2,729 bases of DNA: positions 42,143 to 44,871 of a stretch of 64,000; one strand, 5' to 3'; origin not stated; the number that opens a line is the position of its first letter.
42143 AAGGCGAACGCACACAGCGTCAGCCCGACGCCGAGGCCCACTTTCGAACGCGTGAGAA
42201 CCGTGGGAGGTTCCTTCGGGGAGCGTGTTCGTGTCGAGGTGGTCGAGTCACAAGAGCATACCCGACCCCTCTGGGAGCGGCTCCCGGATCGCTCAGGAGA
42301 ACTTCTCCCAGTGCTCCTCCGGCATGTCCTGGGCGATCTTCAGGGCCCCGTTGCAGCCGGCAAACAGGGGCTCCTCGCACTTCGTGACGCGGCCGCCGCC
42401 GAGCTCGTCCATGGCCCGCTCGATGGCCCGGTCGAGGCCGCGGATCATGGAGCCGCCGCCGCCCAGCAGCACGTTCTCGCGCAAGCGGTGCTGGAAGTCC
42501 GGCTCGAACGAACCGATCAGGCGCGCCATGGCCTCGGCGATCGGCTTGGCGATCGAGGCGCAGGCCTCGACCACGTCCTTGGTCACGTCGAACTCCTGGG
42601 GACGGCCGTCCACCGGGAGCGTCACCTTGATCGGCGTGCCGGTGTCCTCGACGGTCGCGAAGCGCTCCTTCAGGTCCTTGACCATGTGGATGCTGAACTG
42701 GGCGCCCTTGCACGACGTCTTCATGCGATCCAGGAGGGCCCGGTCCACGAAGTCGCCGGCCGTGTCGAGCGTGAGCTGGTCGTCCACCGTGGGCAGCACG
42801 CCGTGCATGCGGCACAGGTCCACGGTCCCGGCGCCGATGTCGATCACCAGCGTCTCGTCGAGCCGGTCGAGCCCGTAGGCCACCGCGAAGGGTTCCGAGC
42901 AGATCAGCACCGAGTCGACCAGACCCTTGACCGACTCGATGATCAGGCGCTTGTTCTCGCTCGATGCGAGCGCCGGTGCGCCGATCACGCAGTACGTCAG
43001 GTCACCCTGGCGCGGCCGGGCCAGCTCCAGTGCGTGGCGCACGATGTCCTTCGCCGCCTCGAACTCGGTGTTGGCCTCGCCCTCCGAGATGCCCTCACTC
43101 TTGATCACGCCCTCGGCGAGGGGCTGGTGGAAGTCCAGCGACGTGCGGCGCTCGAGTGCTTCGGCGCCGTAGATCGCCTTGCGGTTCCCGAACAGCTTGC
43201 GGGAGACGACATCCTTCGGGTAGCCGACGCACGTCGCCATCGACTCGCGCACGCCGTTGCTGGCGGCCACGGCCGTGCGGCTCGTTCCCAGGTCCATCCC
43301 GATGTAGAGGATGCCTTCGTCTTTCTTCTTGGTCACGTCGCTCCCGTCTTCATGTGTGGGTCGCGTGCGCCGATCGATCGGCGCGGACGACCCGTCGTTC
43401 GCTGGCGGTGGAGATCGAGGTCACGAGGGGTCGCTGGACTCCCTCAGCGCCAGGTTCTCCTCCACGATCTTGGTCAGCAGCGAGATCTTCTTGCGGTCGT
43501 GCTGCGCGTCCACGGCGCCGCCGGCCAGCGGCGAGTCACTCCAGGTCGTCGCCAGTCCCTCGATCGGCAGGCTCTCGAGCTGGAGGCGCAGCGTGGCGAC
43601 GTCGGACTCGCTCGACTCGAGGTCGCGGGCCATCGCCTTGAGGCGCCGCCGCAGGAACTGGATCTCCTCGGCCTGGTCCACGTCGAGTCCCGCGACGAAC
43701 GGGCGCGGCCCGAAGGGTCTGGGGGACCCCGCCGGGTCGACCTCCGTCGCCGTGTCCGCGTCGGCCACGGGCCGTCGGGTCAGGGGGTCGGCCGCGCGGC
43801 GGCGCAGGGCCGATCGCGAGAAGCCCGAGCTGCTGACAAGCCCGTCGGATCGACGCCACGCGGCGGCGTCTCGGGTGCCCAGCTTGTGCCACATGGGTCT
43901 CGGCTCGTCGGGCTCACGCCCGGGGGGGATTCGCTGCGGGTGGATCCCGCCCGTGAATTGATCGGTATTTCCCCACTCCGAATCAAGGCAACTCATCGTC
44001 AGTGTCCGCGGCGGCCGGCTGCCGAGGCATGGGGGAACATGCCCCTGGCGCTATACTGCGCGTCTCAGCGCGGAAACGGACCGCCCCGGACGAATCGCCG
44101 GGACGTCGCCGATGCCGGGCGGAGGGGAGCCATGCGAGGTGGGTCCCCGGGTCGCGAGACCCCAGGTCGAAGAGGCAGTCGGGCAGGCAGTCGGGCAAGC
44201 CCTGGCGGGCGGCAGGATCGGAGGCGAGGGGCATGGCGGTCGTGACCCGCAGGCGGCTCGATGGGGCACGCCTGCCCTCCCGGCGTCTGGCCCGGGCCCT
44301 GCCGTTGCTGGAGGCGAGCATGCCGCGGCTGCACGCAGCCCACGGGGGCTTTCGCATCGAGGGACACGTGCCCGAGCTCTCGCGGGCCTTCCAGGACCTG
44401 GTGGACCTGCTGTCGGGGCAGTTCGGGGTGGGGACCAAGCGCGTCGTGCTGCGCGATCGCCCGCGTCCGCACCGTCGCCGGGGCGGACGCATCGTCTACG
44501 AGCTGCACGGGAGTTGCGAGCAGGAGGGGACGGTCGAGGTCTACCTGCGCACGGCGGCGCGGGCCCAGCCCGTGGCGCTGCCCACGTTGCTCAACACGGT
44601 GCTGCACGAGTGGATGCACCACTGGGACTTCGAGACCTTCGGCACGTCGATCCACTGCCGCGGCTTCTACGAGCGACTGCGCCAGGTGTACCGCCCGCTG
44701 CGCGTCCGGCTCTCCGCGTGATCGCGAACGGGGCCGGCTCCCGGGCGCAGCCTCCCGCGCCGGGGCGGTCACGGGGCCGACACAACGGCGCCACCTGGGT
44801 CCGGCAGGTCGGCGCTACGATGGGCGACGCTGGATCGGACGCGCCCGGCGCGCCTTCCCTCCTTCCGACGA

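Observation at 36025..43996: MamK-family actin in a non-magnetosome context: putative operon of coiled-coil protein, MamK-like actin, 1111-aa lipoprotein and membrane Ser/Thr kinase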

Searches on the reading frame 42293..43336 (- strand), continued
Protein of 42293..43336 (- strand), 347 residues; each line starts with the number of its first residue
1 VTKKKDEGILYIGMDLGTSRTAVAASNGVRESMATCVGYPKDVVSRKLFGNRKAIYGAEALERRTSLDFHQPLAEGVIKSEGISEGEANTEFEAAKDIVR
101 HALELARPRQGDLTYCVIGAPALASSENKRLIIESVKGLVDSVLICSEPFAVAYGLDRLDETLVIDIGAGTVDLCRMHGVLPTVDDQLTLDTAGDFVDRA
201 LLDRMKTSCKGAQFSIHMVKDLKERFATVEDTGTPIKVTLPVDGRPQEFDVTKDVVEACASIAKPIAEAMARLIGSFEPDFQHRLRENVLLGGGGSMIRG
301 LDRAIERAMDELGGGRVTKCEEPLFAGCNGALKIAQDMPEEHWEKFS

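Call 70: predict_structure(alignment_id=A5)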
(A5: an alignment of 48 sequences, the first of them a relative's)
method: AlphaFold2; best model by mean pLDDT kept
length: 366 residues; sequences in the alignment: 48
mean_pLDDT: 79.7   pTM: 0.53
mean pLDDT of the five models: 79.7, 78.0, 77.7, 77.4, 75.9
residues with pLDDT >= 90: 169; 70-90: 95; 50-70: 58; < 50: 44
segments of 3 or more residues with pLDDT < 50: 1-10, 194-218, 229-233
pLDDT, mean of each block of 10 residues (from residue 1): 41 71 96 97 98 94 95 96 94 98 97 98 95 97 92 96 97 86 70 43 41 46 50 54 74 69 79 63 86 92 89 82 54 66 81 89 87
secondary structure, 60 per line:
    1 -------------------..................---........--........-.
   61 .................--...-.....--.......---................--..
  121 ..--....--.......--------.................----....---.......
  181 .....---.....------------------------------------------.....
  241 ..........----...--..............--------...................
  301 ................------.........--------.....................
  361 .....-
elements in order: H20-37 E41-48 H51-58 H60-77 E84-88 E91-97 H101-116 E119-122 E125-128 E131-137 H146-162 E167-170 H174-185 H189-193 H236-250 H260-273 H282-316 H323-331 H340-365

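Call 73: fold_search(model_id=the predicted structure, library=pdb)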
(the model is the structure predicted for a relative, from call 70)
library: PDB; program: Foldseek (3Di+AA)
matches with E <= 10: 850; with E <= 0.001: 117
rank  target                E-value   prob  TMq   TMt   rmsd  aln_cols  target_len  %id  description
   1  3ign                  5.1e-12  1.00  0.39  0.84   2.2       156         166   24  Crystal Structure of the GGDEF domain from Marinobacter aquaeolei diguanylate cyclase complexed with c-di-GMP - Northeas (released 2009-08-11)
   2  4zvf                  1.1e-11  1.00  0.37  0.80   2.4       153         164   26  Crystal structure of GGDEF domain of the E. coli DosC - form II (GTP-alpha-S-bound) (released 2015-11-11)
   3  4zvg_A                3.1e-11  1.00  0.37  0.80   2.2       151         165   26  Crystal structure of GGDEF domain of the E. coli DosC - form III (released 2015-11-11)
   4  4zvg_B                7.1e-11  1.00  0.39  0.84   2.4       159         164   26  Crystal structure of GGDEF domain of the E. coli DosC - form III (released 2015-11-11)
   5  6et7_A                8.0e-11  1.00  0.38  0.22   2.6       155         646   23  Activated heterodimer of the bacteriophytochrome regulated diguanylyl cyclase variant - S505V A526V - from Idiomarina  (released 2018-06-13)
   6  4zvh_A                9.0e-11  1.00  0.39  0.84   2.4       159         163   26  Crystal structure of GGDEF domain of the E. coli DosC - form IV (released 2015-11-11)
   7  9g86_B                1.1e-10  1.00  0.39  0.32   2.4       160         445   28  Structure of Response regulator PleD in complex with c-diGMP and pppGpp (released 2025-08-06)
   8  6eib_D                1.3e-10  1.00  0.38  0.87   1.7       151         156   24  Structure of the active GGEEF domain of a diguanylate cyclase from Vibrio cholerae. (released 2018-10-10)
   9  6zxb_A                1.3e-10  1.00  0.39  0.48   1.5       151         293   22  Diguanylate cyclase DgcR (I-site mutant) in native state (released 2021-03-31)
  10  2v0n_A                2.0e-10  1.00  0.39  0.32   2.3       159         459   27  ACTIVATED RESPONSE REGULATOR PLED IN COMPLEX WITH C-DIGMP AND GTP- ALPHA-S (released 2007-08-21)
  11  6zxm_A                2.3e-10  1.00  0.41  0.50   3.2       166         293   23  Diguanylate cyclase DgcR in complex with c-di-GMP (released 2021-03-31)
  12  7e6g_A                2.5e-10  1.00  0.40  0.54   2.2       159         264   25  Crystal structure of diguanylate cyclase SiaD in complex with its activator SiaC from Pseudomonas aeruginosa (released 2021-09-22)
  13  9g85_C                2.5e-10  1.00  0.37  0.31   2.2       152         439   27  Structure of Response regulator PleD in complex with c-diGMP and ppGpp (released 2025-08-06)
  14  9t28                  2.5e-10  1.00  0.36  0.74   3.8       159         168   23  WspR response regulator with crystallization epitope mutations G306D:G308D (released 2025-12-10)
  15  4urg_B                2.8e-10  1.00  0.36  0.80   2.2       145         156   25  Crystal Structure of GGDEF domain from T.maritima (active-like dimer) (released 2014-10-08)
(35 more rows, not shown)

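Call 74: fold_search(model_id=the predicted structure, library=pdb)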
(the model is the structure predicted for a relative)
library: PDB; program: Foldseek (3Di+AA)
matches with E <= 10: 0; with E <= 0.001: 0
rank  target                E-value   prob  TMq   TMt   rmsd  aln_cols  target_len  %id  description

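Call 80: search_protein_families(library=ncbifam, proteins=[L087:8427-9128:+, L087:9151-9906:+, P0206], max_evalue=0.001)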
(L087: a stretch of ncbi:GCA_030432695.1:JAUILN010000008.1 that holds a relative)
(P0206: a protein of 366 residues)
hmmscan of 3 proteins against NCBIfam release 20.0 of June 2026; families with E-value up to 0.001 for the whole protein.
L087:8427-9128:+ (233 aa): 14 families
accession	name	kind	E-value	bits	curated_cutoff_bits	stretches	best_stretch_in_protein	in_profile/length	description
TIGR03018.1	pepcterm_TyrKin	hypoth_equivalog_domain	5.2e-49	166.4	230.65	1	11-201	1-198/207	XrtA-associated tyrosine autokinase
TIGR01007.1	eps_fam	subfamily_domain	1.2e-38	132.7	108.05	1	23-216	1-192/204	polysaccharide biosynthesis tyrosine autokinase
TIGR03029.1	EpsG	equivalog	4.5e-35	121.1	313.8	1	4-212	66-273/274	chain length determinant protein tyrosine kinase EpsG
TIGR01005.1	eps_transp_fam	subfamily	3.2e-32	111.6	411.7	1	13-231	518-732/754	exopolysaccharide transport protein family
NF008568.0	PRK11519.1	equivalog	9.1e-29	100.1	1068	1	11-214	496-698/720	tyrosine-protein kinase Wzc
NF007350.0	PRK09841.1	equivalog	8.8e-27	93.5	1248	1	9-214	500-703/726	tyrosine-protein kinase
TIGR01969.1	minD_arch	subfamily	5.9e-16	58.4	201.75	1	44-214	3-170/251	cell division ATPase MinD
TIGR01968.1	minD_bact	equivalog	1.5e-12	47.4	212.9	1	43-182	3-141/261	septum site-determining protein MinD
NF041546.1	ParA_partition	equivalog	7.8e-08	32.1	180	0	52-82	10-39/203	ParA family partition ATPase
NF047398.1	AAA_KGGVGR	domain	9.7e-08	32.5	90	1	52-106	13-69/190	KGGVGR-motif variant AAA ATPase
TIGR03815.1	CpaE_hom_Actino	equivalog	3.2e-05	23.2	154.45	1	36-207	106-277/340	septum site-determining protein Ssd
NF008669.0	PRK11670.1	equivalog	4.6e-05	22.5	348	1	39-92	105-157/369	iron-sulfur cluster carrier protein ApbC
NF041136.1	MrpORP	equivalog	6.9e-05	22.3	450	1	42-95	6-58/365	iron-sulfur cluster carrier protein MrpORP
NF041283.1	PrgP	equivalog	0.00046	19.6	400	0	142-171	114-140/297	ParA superfamily DNA segregation protein PrgP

L087:9151-9906:+ (251 aa): 0 families

P0206 (366 aa): 15 families
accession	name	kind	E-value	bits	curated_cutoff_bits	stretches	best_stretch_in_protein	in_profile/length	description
NF038266.1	diguan_SiaD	equivalog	6.2e-18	65.1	290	1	17-167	102-251/252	biofilm regulation diguanylate cyclase SiaD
TIGR00254.1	GGDEF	domain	2.9e-15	56.4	37.4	1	16-169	12-165/168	diguanylate cyclase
NF007135.0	PRK09581.1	equivalog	1.8e-13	50.1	474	1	23-170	306-454/457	PleD family two-component system response regulator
NF041606.1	dguan_cyc_DgcA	equivalog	2.4e-11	43.2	370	1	38-168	207-336/340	diguanylate cyclase DgcA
NF047654.1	DiguCycDgcRLepto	equivalog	8.6e-11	41.3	500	1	16-169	140-294/295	diguanylate cyclase DgcR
NF011955.1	PRK15426.1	equivalog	1e-10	40.4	408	1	33-169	422-559/564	cellulose biosynthesis regulator diguanylate cyclase DgcQ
NF007380.0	PRK09894.1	equivalog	2.9e-10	40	256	1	30-170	148-286/296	diguanylate cyclase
NF007599.0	PRK10245.1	equivalog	1.7e-09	36.6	402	1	16-167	217-366/371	diguanylate cyclase AdrA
NF051473.1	DigCycDgcsShew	equivalog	5.1e-08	32.6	400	1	24-168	150-288/291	diguanylate cyclase DgcS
NF008467.0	PRK11359.1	equivalog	4.7e-07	28.2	857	1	41-185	405-547/800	oxygen-sensing cyclic-di-GMP phosphodiesterase DosP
NF007298.0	PRK09776.1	equivalog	1.4e-06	26.5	1135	1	42-141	717-816/1111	diguanylate cyclase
NF045675.1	PhdiestaseDibA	equivalog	6.4e-06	24.8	980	1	32-168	226-361/623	phosphodiesterase DibA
NF007423.1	PRK09966.1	equivalog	6.7e-06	25.2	325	1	41-155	271-384/390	diguanylate cyclase DgcN/YfiN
NF050064.1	BlResRespRegCbrR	equivalog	0.00027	20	600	1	46-167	291-410/415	bile resistance response regulator CbrR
NF007474.0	PRK10060.1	equivalog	0.00029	19.2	782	1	17-168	245-392/663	cyclic di-GMP phosphodiesterase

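Call 81: search_protein_families(library=pfam, proteins=[L087:8427-9128:+, L087:9151-9906:+, L081:11659-14085:+], max_evalue=0.001)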
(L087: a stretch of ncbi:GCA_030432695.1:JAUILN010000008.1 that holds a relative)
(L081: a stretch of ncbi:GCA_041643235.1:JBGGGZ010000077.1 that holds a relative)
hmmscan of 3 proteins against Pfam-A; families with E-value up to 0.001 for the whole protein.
L087:8427-9128:+ (233 aa): 4 families
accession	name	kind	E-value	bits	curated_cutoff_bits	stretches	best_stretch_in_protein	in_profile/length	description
PF13614.12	AAA_31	-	3.4e-12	47.1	27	1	51-185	11-150/177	AAA domain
PF01656.29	CbiA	-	1.9e-07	31.5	25.4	1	46-183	3-54/125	CobQ/CobB/MinD/ParA nucleotide binding domain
PF10609.15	ParA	-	4.1e-06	26.9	27.1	1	42-162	4-122/246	NUBPL iron-transfer P-loop NTPase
PF09140.17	MipZ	-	0.00033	20.5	20.7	1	45-162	4-110/262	ATPase MipZ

L087:9151-9906:+ (251 aa): 0 families

L081:11659-14085:+ (808 aa): 1 family
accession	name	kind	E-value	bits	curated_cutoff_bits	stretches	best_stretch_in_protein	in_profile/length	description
PF00041.27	fn3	-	7.9e-06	26.4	25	1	221-303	2-82/84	Fibronectin type III domain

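Call 88: search_protein_families(library=phrogs, proteins=[window:42293-43336:-, L087:9151-9906:+], max_evalue=0.01)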
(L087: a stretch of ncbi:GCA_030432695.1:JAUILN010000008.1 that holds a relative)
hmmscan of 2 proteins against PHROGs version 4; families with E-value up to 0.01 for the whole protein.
window:42293-43336:- (347 aa): 2 families
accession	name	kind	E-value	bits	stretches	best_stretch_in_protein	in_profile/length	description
phrog_691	-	DNA, RNA and nucleotide metabolism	0.00029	21.1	1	140-273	144-271/329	partition protein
phrog_22570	-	unknown function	0.00042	19.8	1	162-331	152-321/682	-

L087:9151-9906:+ (251 aa): 0 families

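Call 92: find_related_loci(query=window:42293-43336:-, collection=metagenome_contigs, flank=8000)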
Query window:42293-43336:- (347 aa) in metagenome_contigs; peptide patterns used: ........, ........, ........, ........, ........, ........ (x = any residue, [..] = any of these).
176 stretches matched a pattern, but none encodes a relative of the query by tblastn (E <= 1e-3).

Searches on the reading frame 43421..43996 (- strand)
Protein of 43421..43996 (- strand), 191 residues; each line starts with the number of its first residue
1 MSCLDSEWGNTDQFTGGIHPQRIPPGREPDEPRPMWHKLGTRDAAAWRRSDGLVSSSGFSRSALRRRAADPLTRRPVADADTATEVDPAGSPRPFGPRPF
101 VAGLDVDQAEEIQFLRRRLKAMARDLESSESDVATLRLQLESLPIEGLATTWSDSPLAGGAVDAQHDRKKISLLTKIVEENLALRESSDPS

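Call 3: search_protein_families(library=pfam, proteins=[window:43421-43996:-], max_evalue=0.01)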
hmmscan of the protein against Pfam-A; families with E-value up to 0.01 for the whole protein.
window:43421-43996:- (191 aa): 0 families

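Call 4: search_protein_families(library=ncbifam, proteins=[window:43421-43996:-], max_evalue=0.01)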
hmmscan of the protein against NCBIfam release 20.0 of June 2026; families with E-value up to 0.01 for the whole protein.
window:43421-43996:- (191 aa): 0 families

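Call 21: list_cluster_members(proteins=[P0001, window:43421-43894:-])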
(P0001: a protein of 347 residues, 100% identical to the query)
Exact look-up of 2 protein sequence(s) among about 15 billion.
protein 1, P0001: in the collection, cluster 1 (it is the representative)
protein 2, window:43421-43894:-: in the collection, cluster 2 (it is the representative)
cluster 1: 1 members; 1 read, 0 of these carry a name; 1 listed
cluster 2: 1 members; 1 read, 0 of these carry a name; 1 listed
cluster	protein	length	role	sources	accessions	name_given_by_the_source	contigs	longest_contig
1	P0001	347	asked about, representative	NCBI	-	-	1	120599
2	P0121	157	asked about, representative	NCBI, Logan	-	-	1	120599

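Call 80: search_protein_families(library=ncbifam, proteins=[P0206], max_evalue=0.001)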
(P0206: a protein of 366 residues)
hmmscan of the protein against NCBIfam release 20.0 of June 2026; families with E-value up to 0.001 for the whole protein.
P0206 (366 aa): 15 families
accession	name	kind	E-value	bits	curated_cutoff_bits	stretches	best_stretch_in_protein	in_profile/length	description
NF038266.1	diguan_SiaD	equivalog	6.2e-18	65.1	290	1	17-167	102-251/252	biofilm regulation diguanylate cyclase SiaD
TIGR00254.1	GGDEF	domain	2.9e-15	56.4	37.4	1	16-169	12-165/168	diguanylate cyclase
NF007135.0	PRK09581.1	equivalog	1.8e-13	50.1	474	1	23-170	306-454/457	PleD family two-component system response regulator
NF041606.1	dguan_cyc_DgcA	equivalog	2.4e-11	43.2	370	1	38-168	207-336/340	diguanylate cyclase DgcA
NF047654.1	DiguCycDgcRLepto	equivalog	8.6e-11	41.3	500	1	16-169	140-294/295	diguanylate cyclase DgcR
NF011955.1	PRK15426.1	equivalog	1e-10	40.4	408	1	33-169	422-559/564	cellulose biosynthesis regulator diguanylate cyclase DgcQ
NF007380.0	PRK09894.1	equivalog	2.9e-10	40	256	1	30-170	148-286/296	diguanylate cyclase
NF007599.0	PRK10245.1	equivalog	1.7e-09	36.6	402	1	16-167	217-366/371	diguanylate cyclase AdrA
NF051473.1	DigCycDgcsShew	equivalog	5.1e-08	32.6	400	1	24-168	150-288/291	diguanylate cyclase DgcS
NF008467.0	PRK11359.1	equivalog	4.7e-07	28.2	857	1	41-185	405-547/800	oxygen-sensing cyclic-di-GMP phosphodiesterase DosP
NF007298.0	PRK09776.1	equivalog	1.4e-06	26.5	1135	1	42-141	717-816/1111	diguanylate cyclase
NF045675.1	PhdiestaseDibA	equivalog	6.4e-06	24.8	980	1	32-168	226-361/623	phosphodiesterase DibA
NF007423.1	PRK09966.1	equivalog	6.7e-06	25.2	325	1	41-155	271-384/390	diguanylate cyclase DgcN/YfiN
NF050064.1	BlResRespRegCbrR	equivalog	0.00027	20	600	1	46-167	291-410/415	bile resistance response regulator CbrR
NF007474.0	PRK10060.1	equivalog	0.00029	19.2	782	1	17-168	245-392/663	cyclic di-GMP phosphodiesterase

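Call 88: search_protein_families(library=phrogs, proteins=[window:43421-43894:-], max_evalue=0.01)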
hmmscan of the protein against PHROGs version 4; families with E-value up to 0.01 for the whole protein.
window:43421-43894:- (157 aa): 0 families

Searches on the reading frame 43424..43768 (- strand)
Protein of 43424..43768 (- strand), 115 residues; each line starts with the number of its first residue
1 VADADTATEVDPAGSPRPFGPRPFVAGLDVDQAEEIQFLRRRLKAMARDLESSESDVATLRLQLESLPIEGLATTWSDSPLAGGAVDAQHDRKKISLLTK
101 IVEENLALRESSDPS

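Call 39: find_homologous_proteins(query=A2, max_evalue=0.001)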
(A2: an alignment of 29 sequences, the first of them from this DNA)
Query A2 (29 sequences) (115 aa, profile of the alignment): 53 proteins with E <= 0.001 among 2589 candidates.
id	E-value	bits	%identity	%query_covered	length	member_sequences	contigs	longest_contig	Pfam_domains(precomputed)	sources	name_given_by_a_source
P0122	1.1e-35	140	-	-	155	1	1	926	-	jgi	-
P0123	6.5e-34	134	-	-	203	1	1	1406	-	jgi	-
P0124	1.7e-32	129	-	-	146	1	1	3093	PF13851.12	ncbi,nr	ncbi:MAG: hypothetical protein HUU28_15790, partial [Planctomycetaceae bacterium]|nr:hypothetical pr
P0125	2.6e-32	129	-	-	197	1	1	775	-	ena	-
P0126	5.3e-32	128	-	-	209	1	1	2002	-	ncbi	-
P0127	5.4e-32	128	-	-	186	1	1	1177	-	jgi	jgi:vacuolar-type H+-ATPase subunit I/STV1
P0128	6.1e-32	128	-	-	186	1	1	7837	-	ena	-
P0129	6.5e-32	128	26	64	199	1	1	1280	-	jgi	jgi:vacuolar-type H+-ATPase subunit I/STV1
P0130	2.5e-31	126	-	-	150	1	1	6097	-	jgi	jgi:hypothetical protein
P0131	6.9e-31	124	-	-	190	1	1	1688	-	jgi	jgi:vacuolar-type H+-ATPase subunit I/STV1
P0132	7.2e-31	124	-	-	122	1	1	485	-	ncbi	-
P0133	1.2e-30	124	-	-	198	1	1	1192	-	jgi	jgi:hypothetical protein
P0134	2.9e-30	122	-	-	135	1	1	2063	-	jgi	jgi:hypothetical protein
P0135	6.7e-30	121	23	70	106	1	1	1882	-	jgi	jgi:ABC-type ATPase with predicted acetyltransferase domain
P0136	1.1e-29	120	21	78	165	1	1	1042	-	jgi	jgi:hypothetical protein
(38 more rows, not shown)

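Call 87: search_solved_structures(query=A2, max_evalue=1)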
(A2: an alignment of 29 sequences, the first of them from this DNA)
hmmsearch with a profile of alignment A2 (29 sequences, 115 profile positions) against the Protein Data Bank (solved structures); distinct sequences matched with E-value up to 1: 24.
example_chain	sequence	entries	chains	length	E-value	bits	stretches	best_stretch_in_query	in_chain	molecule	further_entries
7bjs_C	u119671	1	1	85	0.00021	24.3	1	12-65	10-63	SD21996p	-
7bjg_A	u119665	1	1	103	0.0021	21.1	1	18-65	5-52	SD21996p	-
7bjn_A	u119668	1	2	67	0.0029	20.6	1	25-65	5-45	SD21996p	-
4r4m_A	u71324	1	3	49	0.0061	19.6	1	19-53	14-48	cGMP-dependent protein kinase 1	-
2x7a_A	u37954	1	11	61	0.0086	19.1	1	25-69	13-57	BONE MARROW STROMAL ANTIGEN 2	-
8as8_E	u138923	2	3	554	0.024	17.7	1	14-76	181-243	JetA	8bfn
7wu7_4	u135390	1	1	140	0.037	17.1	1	12-54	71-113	Prefoldin subunit 4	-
8dk1_A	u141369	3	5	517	0.041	16.9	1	16-78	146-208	JetA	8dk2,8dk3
6nr8_4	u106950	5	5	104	0.045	16.8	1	12-54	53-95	Prefoldin subunit 4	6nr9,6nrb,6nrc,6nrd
9qxt_E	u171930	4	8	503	0.045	16.8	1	14-76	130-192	JetA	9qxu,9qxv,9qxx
8q72_E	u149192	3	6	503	0.047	16.7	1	14-76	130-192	JetA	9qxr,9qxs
2xg7_A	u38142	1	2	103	0.054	16.5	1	19-69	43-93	BONE MARROW STROMAL ANTIGEN 2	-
3nwh_A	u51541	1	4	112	0.067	16.2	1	19-69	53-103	Bone marrow stromal antigen 2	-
3mqb_A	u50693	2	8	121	0.076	16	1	19-69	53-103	Bone marrow stromal antigen 2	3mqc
1zxa_A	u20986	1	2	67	0.079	16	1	19-53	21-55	cGMP-dependent protein kinase 1, alpha isozyme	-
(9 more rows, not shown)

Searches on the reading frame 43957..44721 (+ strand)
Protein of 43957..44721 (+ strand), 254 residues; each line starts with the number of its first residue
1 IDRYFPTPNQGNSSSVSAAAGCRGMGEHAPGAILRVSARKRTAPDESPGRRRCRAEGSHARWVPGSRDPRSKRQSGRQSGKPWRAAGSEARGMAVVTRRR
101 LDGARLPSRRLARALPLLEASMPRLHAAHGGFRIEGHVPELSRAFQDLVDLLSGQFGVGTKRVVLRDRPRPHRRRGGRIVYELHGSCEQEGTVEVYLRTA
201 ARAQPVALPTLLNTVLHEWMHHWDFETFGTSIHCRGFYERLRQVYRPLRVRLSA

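Call 35: search_protein_families(library=pfam, proteins=[window:43957-44721:+], max_evalue=0.001)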
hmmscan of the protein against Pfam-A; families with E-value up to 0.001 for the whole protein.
window:43957-44721:+ (254 aa): 0 families

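Call 80: search_protein_families(library=ncbifam, proteins=[window:43957-44721:+], max_evalue=0.001)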
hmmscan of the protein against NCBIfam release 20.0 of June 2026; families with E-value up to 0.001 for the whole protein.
window:43957-44721:+ (254 aa): 0 families
